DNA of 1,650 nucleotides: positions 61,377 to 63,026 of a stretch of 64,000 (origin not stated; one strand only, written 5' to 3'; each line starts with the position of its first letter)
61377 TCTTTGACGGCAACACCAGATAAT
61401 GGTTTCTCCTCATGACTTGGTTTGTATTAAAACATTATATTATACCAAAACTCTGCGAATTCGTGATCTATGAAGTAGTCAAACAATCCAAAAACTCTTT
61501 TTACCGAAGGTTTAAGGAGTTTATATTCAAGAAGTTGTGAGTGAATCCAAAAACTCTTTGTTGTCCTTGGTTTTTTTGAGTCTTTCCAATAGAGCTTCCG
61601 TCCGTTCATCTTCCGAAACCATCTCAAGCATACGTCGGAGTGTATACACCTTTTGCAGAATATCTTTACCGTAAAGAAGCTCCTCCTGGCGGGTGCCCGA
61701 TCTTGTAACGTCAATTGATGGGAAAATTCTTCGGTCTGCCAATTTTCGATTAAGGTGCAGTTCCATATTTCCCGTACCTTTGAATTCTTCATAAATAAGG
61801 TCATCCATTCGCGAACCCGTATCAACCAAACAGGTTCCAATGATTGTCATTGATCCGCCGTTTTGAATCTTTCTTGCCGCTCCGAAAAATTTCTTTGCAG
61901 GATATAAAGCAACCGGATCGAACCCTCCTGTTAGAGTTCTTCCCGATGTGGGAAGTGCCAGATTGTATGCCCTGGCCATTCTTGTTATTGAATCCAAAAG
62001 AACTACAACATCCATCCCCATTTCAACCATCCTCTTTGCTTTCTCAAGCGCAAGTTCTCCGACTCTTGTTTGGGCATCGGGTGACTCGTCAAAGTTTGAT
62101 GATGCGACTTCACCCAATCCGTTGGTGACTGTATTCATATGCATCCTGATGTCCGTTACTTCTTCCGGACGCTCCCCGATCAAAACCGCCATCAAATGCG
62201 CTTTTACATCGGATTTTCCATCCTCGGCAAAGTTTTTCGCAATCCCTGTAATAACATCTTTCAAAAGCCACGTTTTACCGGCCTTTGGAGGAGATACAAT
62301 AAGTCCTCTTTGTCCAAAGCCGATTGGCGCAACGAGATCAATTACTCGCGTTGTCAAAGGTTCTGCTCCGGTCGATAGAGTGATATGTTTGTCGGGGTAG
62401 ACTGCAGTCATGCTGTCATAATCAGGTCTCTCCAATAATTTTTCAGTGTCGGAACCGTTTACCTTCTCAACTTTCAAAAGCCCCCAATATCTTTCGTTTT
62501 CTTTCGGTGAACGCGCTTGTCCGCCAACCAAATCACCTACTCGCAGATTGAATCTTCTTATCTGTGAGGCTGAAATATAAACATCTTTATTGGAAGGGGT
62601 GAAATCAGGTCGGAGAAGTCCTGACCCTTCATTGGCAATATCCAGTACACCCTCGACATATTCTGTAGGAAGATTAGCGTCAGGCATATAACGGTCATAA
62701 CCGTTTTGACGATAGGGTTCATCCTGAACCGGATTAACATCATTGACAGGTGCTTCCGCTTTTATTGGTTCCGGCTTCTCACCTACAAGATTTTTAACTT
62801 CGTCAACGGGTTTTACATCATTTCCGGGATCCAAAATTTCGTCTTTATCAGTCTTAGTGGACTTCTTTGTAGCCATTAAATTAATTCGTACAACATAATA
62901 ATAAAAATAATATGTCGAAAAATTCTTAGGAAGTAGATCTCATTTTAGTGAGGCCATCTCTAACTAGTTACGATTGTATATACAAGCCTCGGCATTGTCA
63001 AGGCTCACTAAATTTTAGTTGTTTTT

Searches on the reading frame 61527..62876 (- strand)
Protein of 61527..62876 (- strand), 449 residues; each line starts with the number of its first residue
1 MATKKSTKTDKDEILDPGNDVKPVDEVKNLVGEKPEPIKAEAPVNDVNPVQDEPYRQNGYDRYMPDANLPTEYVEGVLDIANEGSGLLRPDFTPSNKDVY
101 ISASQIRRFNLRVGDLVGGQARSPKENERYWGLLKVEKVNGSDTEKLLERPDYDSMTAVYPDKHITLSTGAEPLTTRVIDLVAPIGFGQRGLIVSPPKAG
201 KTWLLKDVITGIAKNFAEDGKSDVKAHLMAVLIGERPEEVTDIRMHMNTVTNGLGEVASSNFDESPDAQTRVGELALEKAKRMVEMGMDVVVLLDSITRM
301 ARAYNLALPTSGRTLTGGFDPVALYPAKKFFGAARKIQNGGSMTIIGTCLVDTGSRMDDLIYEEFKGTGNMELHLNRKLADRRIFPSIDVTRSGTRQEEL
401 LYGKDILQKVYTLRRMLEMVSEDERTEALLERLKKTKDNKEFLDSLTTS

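Call 20: find_homologous_proteins(query=window:61527-62876:-, max_evalue=1e-50)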
Query window:61527-62876:- (449 aa): 8000 proteins with E <= 1e-50 among 8000 candidates; the best 120 are listed.
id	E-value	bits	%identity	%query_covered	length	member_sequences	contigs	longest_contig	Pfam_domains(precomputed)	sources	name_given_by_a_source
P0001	1.0e-295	998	100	100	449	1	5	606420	PF07497.19,PF00006.32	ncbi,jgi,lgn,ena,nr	ncbi:MAG TPA: transcription termination factor Rho [Patescibacteria group bacterium]|nr:transcriptio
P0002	2.1e-218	744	77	97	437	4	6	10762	PF07497.19,PF00006.32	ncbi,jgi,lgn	-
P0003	1.3e-216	738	78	96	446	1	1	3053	PF07497.19,PF00006.32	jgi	jgi:transcription termination factor Rho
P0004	1.4e-216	738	85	86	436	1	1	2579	PF07497.19,PF00006.32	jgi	jgi:transcription termination factor Rho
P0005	5.2e-211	719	83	86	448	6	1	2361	PF07497.19,PF00006.32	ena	-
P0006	5.6e-211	719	76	95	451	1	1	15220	PF07497.19,PF00006.32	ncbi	-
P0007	6.4e-211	719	75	100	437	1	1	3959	PF07497.19,PF00006.32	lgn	-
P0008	9.3e-211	718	77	94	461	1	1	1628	PF07497.19,PF00006.32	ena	-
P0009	9.5e-211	718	75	98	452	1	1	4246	PF07497.19,PF00006.32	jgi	-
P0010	1.1e-210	718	74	98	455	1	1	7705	PF07497.19,PF00006.32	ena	-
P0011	2.2e-210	717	76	95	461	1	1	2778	PF07497.19,PF00006.32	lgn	-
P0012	5.1e-210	716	73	99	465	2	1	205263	PF07497.19,PF00006.32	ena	-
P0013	6.9e-209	712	73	99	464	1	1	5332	PF07497.19,PF00006.32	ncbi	-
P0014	3.0e-208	710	72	98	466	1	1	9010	PF07497.19,PF00006.32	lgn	-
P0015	3.3e-208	710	73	99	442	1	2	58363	PF07497.19,PF00006.32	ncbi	-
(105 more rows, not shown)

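Call 29: find_related_loci(query=window:61527-62876:-, collection=genome_contigs, flank=10000)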
Query window:61527-62876:- (449 aa) in genome_contigs; peptide patterns used: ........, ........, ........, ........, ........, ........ (x = any residue, [..] = any of these).
600 stretches matched a pattern (row limit reached: there are more); 573 encode a relative of the query (tblastn E <= 1e-3); the best 80 are kept; 80 distinct loci.
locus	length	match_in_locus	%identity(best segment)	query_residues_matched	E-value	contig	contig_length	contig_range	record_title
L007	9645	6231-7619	72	8-446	0e+0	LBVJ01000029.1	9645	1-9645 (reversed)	MAG: Candidatus Woesebacteria bacterium GW2011_GWA1_38_8 UT06_C0029, whole genome shotgun sequence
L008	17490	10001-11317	72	1-446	0e+0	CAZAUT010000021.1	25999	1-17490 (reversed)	MAG TPA_asm: uncultured Gammaproteobacteria bacterium isolate SRP319275_co4_74 genome assembly, contig: NODE_1016_length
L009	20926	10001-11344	72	1-449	0e+0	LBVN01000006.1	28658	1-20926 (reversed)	MAG: Candidatus Woesebacteria bacterium GW2011_GWB1_38_8b UT10_C0006, whole genome shotgun sequence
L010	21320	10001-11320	72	26-448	0e+0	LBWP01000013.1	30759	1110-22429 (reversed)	MAG: Candidatus Woesebacteria bacterium GW2011_GWA1_39_21 UT39_C0013, whole genome shotgun sequence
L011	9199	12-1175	79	61-448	0e+0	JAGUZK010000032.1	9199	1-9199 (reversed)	MAG: Candidatus Woesebacteria bacterium isolate DeMMO6_59 c_000000006821, whole genome shotgun sequence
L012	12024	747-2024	73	25-448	0e+0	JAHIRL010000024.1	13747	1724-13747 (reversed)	MAG: Patescibacteria group bacterium isolate MM_PC_MetaG.mb.124 MM_PC_MetaG.mb.124_k141_303967, whole genome shotgun seq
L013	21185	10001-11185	76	61-449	0e+0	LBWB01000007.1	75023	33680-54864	MAG: Candidatus Woesebacteria bacterium GW2011_GWB1_39_12 UT24_C0007, whole genome shotgun sequence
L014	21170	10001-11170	78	61-449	0e+0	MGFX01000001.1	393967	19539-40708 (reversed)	MAG: Candidatus Woesebacteria bacterium RBG_16_42_24 RBG_16_scaffold_1, whole genome shotgun sequence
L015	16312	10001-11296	72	33-449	0e+0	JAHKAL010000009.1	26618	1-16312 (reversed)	MAG: Patescibacteria group bacterium isolate Undefined_mixed_planktonic.mb.4 Undefined_mixed_pla.mb.4_k141_159196, whole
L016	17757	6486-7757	73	26-449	0e+0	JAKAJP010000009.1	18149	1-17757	MAG: bacterium isolate WY4.bin110 NODE_3740_length_18149_cov_1.772556, whole genome shotgun sequence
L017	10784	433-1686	73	61-448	0e+0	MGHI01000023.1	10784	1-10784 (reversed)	MAG: Candidatus Woesebacteria bacterium RIFCSPLOWO2_01_FULL_39_61 rifcsplowo2_01_scaffold_27518, whole genome shotgun se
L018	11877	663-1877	74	51-449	0e+0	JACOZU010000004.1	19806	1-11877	MAG: Candidatus Woesebacteria bacterium isolate NC_groundwater_213_Ag_S-0.1um_45_9 S4_GD2017_2_S1_scaffold_1726, whole g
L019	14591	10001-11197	74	61-449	0e+0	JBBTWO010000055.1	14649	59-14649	MAG: Patescibacteria group bacterium isolate H41-bin046_1 H41_bin046_1_000000000055, whole genome shotgun sequence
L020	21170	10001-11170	76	62-449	0e+0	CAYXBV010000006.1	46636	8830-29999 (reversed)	MAG TPA_asm: uncultured Gammaproteobacteria bacterium isolate SRP191223_co1_10 genome assembly, contig: NODE_495_length_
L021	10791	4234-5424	74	61-446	0e+0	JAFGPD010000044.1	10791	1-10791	MAG: Candidatus Woesebacteria bacterium isolate Zod_Metabat.670 k87_9695553, whole genome shotgun sequence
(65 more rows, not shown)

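Call 37: find_encoding_contigs(protein=P0002, flank=10000, max_places=3)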
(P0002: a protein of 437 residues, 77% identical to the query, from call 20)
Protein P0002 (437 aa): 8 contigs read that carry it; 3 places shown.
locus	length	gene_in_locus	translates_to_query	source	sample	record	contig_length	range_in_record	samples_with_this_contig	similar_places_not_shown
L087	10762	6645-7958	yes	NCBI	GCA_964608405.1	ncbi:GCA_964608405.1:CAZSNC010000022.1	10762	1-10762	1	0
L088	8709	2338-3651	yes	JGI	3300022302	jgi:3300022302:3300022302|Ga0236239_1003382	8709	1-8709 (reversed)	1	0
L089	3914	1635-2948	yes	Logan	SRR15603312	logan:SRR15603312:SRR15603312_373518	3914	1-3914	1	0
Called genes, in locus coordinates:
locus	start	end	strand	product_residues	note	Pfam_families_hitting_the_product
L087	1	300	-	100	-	?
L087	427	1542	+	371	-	PF17092:PCB_OB (faint), PF00575:S1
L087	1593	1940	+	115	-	-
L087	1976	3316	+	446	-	PF18073:Zn_ribbon_LapB, PF13481:AAA_25, PF03796:DnaB_C (weak), PF06745:ATPase, PF23442:DUF7125 (faint), PF09848:SLFN-g3_helicase (weak), PF13401:AAA_22 (weak), PF13541:ChlI (weak)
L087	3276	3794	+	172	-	-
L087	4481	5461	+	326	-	PF07691:PA14, PF00801:PKD, PF18911:PKD_4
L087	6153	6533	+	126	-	PF04203:Sortase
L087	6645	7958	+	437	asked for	PF07497:Rho_RNA_bind, PF00006:ATP-synt_ab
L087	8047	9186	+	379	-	PF23473:LysM3_LYK4_5 (faint), PF01476:LysM, PF01551:Peptidase_M23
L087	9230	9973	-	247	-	PF00376:MerR, PF12728:HTH_17, PF13411:MerR_1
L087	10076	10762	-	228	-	?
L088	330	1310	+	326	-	PF07691:PA14, PF00801:PKD, PF18911:PKD_4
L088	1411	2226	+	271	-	PF04203:Sortase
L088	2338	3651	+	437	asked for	PF07497:Rho_RNA_bind, PF00006:ATP-synt_ab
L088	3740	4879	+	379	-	PF23473:LysM3_LYK4_5 (faint), PF01476:LysM, PF01551:Peptidase_M23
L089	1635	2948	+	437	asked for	PF07497:Rho_RNA_bind, PF00006:ATP-synt_ab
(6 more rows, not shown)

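Call 38: find_encoding_contigs(protein=P0006, flank=10000, max_places=2)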
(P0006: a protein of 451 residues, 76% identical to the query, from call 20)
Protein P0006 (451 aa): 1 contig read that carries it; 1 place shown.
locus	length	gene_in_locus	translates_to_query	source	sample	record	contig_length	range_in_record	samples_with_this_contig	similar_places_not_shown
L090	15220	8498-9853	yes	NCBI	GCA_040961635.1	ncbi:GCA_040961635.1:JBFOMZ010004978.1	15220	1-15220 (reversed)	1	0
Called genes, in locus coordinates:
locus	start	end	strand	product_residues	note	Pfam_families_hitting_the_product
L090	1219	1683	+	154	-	PF00961:LAGLIDADG_1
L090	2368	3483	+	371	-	PF00575:S1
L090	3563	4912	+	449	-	PF18073:Zn_ribbon_LapB, PF13481:AAA_25, PF03796:DnaB_C, PF06745:ATPase, PF08423:Rad51 (faint), PF23442:DUF7125 (weak), PF13401:AAA_22 (weak), PF13541:ChlI (weak)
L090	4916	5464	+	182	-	PF02834:LigT_PEase, PF13563:2_5_RNA_ligase2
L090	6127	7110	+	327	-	PF07691:PA14, PF00801:PKD, PF18911:PKD_4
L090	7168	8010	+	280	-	PF04203:Sortase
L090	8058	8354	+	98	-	-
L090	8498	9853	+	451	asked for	PF07497:Rho_RNA_bind, PF00006:ATP-synt_ab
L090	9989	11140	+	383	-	PF01476:LysM, PF23473:LysM3_LYK4_5 (weak), PF01476:LysM, PF01551:Peptidase_M23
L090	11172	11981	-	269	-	PF12728:HTH_17, PF00376:MerR, PF13411:MerR_1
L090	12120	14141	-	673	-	PF14559:TPR_19 (faint), PF13431:TPR_17 (faint), PF23914:TPR_CcmH_CycH, PF07719:TPR_2 (faint), PF12895:ANAPC3 (faint), PF13414:TPR_11 (faint)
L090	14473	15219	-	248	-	?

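Call 51: list_cluster_members(proteins=[window:61527-62876:-, L005:3457-5562:+, L006:3356-6148:+, L006:635-2653:+])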
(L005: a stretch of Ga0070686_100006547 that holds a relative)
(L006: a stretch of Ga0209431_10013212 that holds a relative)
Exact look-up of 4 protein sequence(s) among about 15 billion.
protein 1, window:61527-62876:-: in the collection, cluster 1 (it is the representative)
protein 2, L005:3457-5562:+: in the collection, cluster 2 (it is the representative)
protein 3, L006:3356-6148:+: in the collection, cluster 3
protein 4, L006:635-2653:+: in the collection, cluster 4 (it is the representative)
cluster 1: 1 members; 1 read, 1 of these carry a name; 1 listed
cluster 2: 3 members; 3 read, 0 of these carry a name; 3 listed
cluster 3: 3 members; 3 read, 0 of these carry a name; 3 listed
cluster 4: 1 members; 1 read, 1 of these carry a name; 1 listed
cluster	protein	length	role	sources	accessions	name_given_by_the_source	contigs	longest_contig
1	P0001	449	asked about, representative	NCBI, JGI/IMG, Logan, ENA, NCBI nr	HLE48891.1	MAG TPA: transcription termination factor Rho [Patescibacteria group bacterium] | transcription termination factor Rho [Patescibacteria group bacterium]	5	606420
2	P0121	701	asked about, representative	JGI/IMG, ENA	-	-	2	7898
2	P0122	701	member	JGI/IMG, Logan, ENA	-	-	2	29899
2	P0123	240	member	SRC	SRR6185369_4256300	-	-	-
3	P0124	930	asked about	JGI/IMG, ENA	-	-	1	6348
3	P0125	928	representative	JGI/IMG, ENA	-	-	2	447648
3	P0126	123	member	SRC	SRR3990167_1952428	-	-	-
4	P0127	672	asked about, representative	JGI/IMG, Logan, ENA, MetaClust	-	\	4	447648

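Call 52: find_encoding_contigs(protein=P0127, flank=10000, max_places=3)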
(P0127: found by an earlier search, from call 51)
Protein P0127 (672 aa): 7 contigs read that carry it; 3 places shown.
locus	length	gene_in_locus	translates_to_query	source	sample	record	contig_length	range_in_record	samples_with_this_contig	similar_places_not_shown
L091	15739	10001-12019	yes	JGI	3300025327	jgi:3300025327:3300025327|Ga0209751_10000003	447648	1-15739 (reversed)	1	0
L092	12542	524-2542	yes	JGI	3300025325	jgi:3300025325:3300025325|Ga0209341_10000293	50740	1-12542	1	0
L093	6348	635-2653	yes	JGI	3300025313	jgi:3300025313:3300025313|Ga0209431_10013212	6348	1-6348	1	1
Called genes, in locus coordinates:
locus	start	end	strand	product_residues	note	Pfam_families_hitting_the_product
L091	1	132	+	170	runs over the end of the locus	-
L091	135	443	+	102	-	-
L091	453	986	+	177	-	-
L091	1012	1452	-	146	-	-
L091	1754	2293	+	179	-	PF00466:Ribosomal_L10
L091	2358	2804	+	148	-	PF16320:Ribosomal_L12_N, PF00542:Ribosomal_L12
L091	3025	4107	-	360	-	-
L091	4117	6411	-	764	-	PF02655:ATP-grasp_3 (faint)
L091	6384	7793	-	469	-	PF14397:ATPgrasp_ST (weak), PF02655:ATP-grasp_3 (faint), PF08443:RimK (faint), PF14397:ATPgrasp_ST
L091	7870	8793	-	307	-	PF14402:7TM_transglut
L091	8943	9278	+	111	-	PF18895:T4SS_pilin (faint)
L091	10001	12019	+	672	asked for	-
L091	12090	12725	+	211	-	-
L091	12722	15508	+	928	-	-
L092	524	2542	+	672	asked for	-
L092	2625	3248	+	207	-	-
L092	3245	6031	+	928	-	-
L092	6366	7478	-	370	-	-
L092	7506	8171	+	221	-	PF07719:TPR_2 (faint), PF13181:TPR_8 (faint)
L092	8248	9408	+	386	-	PF13439:Glyco_transf_4 (weak), PF00534:Glycos_transf_1, PF13692:Glyco_trans_1_4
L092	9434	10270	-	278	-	-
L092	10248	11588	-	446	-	PF04932:Wzy_C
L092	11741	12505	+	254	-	PF00535:Glycos_transf_2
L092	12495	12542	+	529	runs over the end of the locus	PF13692:Glyco_trans_1_4 (faint)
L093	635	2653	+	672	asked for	-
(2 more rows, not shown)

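Call 53: find_encoding_contigs(protein=P0122, flank=10000, max_places=3)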
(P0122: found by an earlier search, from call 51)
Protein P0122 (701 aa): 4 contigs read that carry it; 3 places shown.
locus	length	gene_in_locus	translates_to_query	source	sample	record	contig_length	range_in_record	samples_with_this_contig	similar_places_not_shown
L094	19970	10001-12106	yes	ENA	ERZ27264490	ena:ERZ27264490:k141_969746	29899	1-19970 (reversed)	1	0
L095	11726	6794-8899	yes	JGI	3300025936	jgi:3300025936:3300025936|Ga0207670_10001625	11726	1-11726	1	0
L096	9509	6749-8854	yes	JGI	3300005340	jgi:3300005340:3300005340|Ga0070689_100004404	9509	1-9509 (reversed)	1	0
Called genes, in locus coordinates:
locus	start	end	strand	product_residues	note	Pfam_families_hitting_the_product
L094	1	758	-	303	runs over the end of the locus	PF05697:Trigger_N, PF05698:Trigger_C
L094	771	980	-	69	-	-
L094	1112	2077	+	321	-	PF21959:DUF6923 (faint)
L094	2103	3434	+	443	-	-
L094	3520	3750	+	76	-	-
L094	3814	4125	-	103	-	-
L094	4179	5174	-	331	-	PF00486:Trans_reg_C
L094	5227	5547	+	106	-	-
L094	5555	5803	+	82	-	-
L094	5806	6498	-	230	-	PF18912:DZR_2 (weak)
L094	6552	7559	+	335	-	-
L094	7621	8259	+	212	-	PF09335:VTT_dom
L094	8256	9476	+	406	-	PF00814:TsaD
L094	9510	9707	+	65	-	-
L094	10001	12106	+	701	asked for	PF00133:tRNA-synt_1, PF09334:tRNA-synt_1g, PF13603:tRNA-synt_1_2, PF09334:tRNA-synt_1g, PF08264:Anticodon_1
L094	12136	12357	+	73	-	-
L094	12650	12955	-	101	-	-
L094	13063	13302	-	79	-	-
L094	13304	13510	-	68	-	-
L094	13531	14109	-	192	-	-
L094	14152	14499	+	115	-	PF14559:TPR_19 (weak)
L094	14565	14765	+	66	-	-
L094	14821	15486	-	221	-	PF01386:Ribosomal_L25p, PF14693:Ribosomal_TL5_C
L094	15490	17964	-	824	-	PF13196:DUF4012 (weak)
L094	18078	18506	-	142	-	PF00075:RNase_H, PF13456:RVT_3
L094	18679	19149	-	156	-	PF13083:KH_KhpA-B, PF01424:R3H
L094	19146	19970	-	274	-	?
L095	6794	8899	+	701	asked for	PF00133:tRNA-synt_1, PF09334:tRNA-synt_1g, PF13603:tRNA-synt_1_2, PF09334:tRNA-synt_1g, PF08264:Anticodon_1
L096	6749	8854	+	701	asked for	PF00133:tRNA-synt_1, PF09334:tRNA-synt_1g, PF13603:tRNA-synt_1_2, PF09334:tRNA-synt_1g, PF08264:Anticodon_1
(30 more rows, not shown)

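Call 73: search_solved_structures(query=window:61527-62876:-, max_evalue=1e-50, show_alignments=2)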
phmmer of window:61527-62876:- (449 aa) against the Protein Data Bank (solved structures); distinct sequences matched with E-value up to 1e-50: 11.
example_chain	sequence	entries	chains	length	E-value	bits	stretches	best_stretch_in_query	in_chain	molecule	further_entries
3l0o_A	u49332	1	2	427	2.3e-116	392.5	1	73-444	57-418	Transcription termination factor rho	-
8hsj_A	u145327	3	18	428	9.5e-116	390.4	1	73-447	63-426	Transcription termination factor Rho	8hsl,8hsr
1pv4_A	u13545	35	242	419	2.3e-109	369.4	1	74-446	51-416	Transcription termination factor rho | Rho transcription termination factor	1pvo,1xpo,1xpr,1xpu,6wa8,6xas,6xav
3ice_A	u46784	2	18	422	2.4e-109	369.3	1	74-446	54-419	Transcription termination factor rho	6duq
8q3q_a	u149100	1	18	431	2.6e-109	369.2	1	74-446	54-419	Transcription termination factor Rho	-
5jji_A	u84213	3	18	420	3.5e-109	368.8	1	74-445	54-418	Transcription termination factor Rho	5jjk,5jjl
8q3p_a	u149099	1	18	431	5.8e-109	368.1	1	74-446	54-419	Transcription termination factor Rho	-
9ff7_A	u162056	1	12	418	2.5e-108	366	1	74-445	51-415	Transcription termination factor Rho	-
8pex_A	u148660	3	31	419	5.8e-108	364.8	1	74-446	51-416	Transcription termination factor Rho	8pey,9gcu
2ht1_A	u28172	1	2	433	9e-108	364.2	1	74-440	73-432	Transcription termination factor rho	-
7oqh_A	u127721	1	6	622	1.2e-106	360.5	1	72-446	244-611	Transcription termination factor Rho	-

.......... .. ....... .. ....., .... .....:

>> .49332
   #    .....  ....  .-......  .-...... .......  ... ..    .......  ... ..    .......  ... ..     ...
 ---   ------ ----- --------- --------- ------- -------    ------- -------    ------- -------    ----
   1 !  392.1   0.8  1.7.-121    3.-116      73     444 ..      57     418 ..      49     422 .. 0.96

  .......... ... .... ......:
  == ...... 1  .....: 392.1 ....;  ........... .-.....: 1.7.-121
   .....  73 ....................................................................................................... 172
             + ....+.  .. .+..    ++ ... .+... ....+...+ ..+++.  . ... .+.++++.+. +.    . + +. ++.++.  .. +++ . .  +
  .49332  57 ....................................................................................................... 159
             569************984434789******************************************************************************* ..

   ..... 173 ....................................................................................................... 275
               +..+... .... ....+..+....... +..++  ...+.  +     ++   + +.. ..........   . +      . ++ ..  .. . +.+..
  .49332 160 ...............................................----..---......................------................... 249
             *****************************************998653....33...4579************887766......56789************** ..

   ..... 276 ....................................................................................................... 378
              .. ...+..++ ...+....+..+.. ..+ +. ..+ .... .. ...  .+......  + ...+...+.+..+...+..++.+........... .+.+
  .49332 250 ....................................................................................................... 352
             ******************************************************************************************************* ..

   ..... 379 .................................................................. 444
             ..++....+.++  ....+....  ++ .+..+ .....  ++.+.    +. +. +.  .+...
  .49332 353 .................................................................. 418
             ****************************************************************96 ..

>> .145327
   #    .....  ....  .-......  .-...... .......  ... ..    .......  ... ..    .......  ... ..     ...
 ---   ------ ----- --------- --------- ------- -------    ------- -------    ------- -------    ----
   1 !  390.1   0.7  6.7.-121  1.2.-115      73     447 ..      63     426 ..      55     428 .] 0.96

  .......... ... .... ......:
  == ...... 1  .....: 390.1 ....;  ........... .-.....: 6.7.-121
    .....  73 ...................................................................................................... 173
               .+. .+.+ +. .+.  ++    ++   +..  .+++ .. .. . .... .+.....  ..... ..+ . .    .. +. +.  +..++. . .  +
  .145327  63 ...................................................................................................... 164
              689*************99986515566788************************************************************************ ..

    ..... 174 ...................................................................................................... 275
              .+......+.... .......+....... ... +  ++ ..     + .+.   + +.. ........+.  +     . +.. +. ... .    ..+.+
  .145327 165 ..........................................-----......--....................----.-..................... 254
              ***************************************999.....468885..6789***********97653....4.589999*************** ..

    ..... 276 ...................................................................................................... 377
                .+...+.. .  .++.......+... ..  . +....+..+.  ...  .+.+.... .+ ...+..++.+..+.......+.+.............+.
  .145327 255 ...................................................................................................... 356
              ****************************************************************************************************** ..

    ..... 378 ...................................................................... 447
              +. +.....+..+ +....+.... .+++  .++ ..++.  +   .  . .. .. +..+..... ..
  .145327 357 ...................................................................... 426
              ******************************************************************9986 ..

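Call 80: search_protein_families(library=pfam, proteins=[L094:12136-12357:+, L094:13063-13302:-, L094:13304-13510:-, L091:10001-12019:+, L091:12090-12725:+, L091:12722-15508:+, L092:6366-7478:-, L091:8943-9278:+], max_evalue=0.1)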
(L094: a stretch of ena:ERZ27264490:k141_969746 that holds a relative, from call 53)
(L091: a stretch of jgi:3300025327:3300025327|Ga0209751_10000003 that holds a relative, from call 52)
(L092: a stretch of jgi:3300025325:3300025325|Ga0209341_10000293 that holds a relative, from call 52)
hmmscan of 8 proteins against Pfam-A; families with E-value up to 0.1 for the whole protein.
L094:12136-12357:+ (73 aa): 3 families
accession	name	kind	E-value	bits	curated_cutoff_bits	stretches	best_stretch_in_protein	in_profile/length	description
PF21128.4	MCM4_WHD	-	8.7e-05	22.9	24.4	1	15-71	14-72/75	MCM4, winged helix domain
PF02295.23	z-alpha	-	0.017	15.6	21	1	25-66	15-56/67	Adenosine deaminase z-alpha domain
PF22194.2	F-93_WHD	-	0.066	13.7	28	1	38-63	22-47/62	F-93, winged-helix domain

L094:13063-13302:- (79 aa): 0 families

L094:13304-13510:- (68 aa): 1 family
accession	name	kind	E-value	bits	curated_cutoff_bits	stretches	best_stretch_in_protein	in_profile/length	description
PF02591.20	Zn_ribbon_9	-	0.038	14.5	29.1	1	28-50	8-30/33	C4-type zinc ribbon domain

L091:10001-12019:+ (672 aa): 0 families

L091:12090-12725:+ (211 aa): 1 family
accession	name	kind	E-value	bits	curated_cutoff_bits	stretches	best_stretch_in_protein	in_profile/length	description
PF10223.15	Menorin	-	0.057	13.3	25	1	81-106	56-81/242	Menorin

L091:12722-15508:+ (928 aa): 0 families

L092:6366-7478:- (370 aa): 1 family
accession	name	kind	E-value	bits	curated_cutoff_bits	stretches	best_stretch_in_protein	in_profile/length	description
PF04932.20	Wzy_C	-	0.0044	17.3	31.7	1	186-306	5-144/149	O-Antigen ligase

L091:8943-9278:+ (111 aa): 1 family
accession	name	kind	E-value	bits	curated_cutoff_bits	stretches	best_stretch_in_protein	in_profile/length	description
PF18895.5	T4SS_pilin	-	5.9e-06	26.7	26.6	1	34-94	10-69/71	Type IV secretion system pilin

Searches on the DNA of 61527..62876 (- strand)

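Call 83: search_rna_families(source=L090, start=5440, end=6140, threshold=evalue, max_evalue=1)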
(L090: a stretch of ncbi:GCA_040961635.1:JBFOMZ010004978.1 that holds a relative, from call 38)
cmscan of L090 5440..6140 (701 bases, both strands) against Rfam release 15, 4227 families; matches with E-value up to 1: 2.
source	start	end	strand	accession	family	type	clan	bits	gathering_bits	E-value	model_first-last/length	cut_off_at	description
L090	5999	6087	+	RF03208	mir-1781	Gene; miRNA;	-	19.5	68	0.62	1-86/86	no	mir-1781 microRNA precursor family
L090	5998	6088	+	RF04207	MIR5048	Gene; miRNA;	-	16.3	160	0.19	1-356/356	no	MIR5048 microRNA precursor family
